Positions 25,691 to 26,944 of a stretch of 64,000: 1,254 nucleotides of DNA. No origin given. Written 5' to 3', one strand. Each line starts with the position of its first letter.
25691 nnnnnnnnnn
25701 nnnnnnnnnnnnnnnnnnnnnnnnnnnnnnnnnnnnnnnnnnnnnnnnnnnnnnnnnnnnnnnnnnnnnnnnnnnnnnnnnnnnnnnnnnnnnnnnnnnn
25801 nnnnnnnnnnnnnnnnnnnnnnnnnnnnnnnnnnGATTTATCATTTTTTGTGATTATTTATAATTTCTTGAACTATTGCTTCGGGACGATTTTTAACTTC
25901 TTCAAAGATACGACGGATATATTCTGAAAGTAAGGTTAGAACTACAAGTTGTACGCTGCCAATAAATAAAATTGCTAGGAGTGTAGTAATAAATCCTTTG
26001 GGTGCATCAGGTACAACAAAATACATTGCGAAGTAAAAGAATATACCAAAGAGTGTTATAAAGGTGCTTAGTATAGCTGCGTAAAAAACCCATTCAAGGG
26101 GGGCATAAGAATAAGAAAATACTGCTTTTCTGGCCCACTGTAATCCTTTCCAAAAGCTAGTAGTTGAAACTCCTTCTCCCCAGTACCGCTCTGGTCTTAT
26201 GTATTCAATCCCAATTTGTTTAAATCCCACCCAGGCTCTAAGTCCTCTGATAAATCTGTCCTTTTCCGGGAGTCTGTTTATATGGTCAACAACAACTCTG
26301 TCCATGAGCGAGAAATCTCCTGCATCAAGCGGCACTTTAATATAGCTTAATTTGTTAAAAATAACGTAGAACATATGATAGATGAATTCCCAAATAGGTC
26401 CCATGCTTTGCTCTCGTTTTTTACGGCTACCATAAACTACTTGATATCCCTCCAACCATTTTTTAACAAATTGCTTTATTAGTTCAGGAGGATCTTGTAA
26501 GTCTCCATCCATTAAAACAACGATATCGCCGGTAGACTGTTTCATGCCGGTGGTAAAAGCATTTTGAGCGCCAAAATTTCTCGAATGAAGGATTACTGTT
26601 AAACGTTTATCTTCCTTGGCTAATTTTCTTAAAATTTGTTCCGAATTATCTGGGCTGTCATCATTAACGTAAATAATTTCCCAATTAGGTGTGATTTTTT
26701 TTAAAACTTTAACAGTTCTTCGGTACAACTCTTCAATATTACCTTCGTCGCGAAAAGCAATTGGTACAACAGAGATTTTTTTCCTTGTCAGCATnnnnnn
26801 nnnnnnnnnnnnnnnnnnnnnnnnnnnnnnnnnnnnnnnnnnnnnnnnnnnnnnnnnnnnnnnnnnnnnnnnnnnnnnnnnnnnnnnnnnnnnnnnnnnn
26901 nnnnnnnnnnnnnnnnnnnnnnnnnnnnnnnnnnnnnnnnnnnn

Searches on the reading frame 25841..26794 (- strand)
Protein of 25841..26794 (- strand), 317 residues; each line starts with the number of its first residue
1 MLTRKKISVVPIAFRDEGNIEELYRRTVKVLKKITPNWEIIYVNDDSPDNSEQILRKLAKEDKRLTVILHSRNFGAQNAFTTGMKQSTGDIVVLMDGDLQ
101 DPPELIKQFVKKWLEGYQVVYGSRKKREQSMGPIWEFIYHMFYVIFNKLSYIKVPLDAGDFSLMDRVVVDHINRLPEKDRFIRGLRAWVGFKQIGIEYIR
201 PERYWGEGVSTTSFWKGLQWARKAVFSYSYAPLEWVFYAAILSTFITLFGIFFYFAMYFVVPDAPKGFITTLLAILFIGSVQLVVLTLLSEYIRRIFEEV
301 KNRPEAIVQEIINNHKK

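Call 30: search_protein_families(library=pfam, proteins=[window:25841-26794:-], max_evalue=0.001)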
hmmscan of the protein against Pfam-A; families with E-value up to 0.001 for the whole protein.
window:25841-26794:- (317 aa): 1 family
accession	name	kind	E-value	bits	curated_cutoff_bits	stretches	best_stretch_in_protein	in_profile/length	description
PF00535.33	Glycos_transf_2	-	2.1e-32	112.8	23.3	1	21-171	10-166/168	Glycosyl transferase family 2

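Call 52: search_protein_families(library=ncbifam, proteins=[window:25841-26794:-], max_evalue=0.001)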
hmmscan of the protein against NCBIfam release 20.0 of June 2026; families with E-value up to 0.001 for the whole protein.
window:25841-26794:- (317 aa): 16 families
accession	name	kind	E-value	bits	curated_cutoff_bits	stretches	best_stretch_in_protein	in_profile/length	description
NF047588.1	GlcsyltransPgfSStrep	equivalog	2.2e-67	227.5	500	1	6-310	2-304/308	glycosyltransferase PgfS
NF007986.1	PRK10714.1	equivalog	1.7e-38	132.4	529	1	5-315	6-315/316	undecaprenyl-phosphate 4-deoxy-4-formamido-L-arabinose transferase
TIGR03937.1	PgaC_IcaA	equivalog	4.6e-14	52.2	422.3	1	5-99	45-136/407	poly-beta-1,6-N-acetyl-D-glucosamine synthase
NF047683.1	TeichurnBiosyTuaG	equivalog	1.4e-11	44.5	400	1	4-106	5-104/252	teichuronic acid biosynthesis protein TuaG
NF041875.1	EPS_EpsD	equivalog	6.8e-10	38.8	370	1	32-140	22-133/325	exopolysaccharide biosynthesis glycosyltransferase EpsD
NF007482.0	PRK10073.1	equivalog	2.9e-09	36.4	423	1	19-108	16-105/334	glycosyltransferase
NF050050.1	ProtGlycPglI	equivalog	3.2e-07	30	500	1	21-122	14-117/306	GalNAc(5)-diNAcBac-PP-undecaprenol beta-1,3-glucosyltransferase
NF038299.1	EPS_HpsN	equivalog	3.2e-05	23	425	1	7-118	3-111/317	hormogonium polysaccharide biosynthesis glycosyltransferase HpsN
NF041394.1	GtaseAglG_Halo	equivalog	3.4e-05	23.3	440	1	20-119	15-113/304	glucosyl-dolichyl phosphate glucuronosyltransferase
TIGR04242.1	nodulat_NodC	equivalog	6.8e-05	22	550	1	41-112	82-155/395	chitooligosaccharide synthase NodC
TIGR03965.1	mycofact_glyco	equivalog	7.7e-05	21.7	280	1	25-103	90-169/467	mycofactocin biosynthesis glycosyltransferase MftF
NF038302.1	EPS_HpsE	equivalog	0.00017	20.7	300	1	9-107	5-105/307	hormogonium polysaccharide biosynthesis glycosyltransferase HpsE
NF010496.0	PRK13915.1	equivalog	0.00021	20.5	262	1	4-119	30-148/307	glucosyl-3-phosphoglycerate synthase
TIGR04283.1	glyco_like_mftF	equivalog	0.00022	20.9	182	1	24-140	14-123/221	TIGR04283 family arsenosugar biosynthesis glycosyltransferase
NF053739.1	GlytfEpsEBac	equivalog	0.00092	18.3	450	0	29-101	22-95/265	glycosyltransferase EpsE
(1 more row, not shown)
